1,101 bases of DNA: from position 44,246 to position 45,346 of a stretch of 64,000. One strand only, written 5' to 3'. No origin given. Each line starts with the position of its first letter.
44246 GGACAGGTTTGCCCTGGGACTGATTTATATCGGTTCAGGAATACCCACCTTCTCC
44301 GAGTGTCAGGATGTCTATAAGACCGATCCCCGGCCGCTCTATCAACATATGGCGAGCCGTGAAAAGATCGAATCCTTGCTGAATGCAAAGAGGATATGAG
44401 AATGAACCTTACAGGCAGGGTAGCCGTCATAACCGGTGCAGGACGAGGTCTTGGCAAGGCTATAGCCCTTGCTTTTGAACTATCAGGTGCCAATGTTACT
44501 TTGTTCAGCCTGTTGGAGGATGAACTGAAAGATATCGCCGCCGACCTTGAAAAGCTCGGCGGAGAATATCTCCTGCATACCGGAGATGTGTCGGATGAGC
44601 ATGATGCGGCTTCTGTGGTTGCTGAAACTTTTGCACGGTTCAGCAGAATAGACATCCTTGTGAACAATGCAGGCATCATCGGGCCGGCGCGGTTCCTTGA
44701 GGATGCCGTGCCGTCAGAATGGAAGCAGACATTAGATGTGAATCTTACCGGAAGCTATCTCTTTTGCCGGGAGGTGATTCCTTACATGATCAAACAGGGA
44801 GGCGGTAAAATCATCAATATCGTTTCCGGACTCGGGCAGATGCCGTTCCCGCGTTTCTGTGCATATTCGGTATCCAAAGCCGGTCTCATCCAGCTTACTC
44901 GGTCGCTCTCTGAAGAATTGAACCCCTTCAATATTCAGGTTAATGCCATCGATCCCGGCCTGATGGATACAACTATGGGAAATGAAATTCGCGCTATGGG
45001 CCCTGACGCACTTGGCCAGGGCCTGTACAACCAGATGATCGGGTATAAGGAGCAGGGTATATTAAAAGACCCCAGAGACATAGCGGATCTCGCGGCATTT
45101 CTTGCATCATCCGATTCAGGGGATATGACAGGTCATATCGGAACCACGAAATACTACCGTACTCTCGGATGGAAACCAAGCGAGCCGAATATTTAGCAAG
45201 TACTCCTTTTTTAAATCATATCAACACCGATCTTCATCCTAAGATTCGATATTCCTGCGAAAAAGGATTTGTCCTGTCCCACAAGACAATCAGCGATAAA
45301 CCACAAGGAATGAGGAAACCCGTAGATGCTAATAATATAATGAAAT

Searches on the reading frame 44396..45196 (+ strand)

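Call 96: search_protein_families(library=pfam, proteins=[window:44396-45196:+], max_evalue=0.001)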
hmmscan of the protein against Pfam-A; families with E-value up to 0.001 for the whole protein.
window:44396-45196:+ (266 aa): 4 families
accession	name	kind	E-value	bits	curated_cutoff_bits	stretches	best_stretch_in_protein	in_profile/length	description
PF00106.31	adh_short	-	7.6e-57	192.4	26.6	1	8-200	1-192/195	short chain dehydrogenase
PF13561.12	adh_short_C2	-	2.9e-50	171.5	27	1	14-248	1-228/236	Enoyl-(Acyl carrier protein) reductase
PF23441.1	SDR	-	2.1e-07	31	27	1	65-194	70-198/258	SDR-like rossmann domain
PF08659.16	KR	-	5.4e-05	23.6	22.6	1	11-120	4-116/180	KR domain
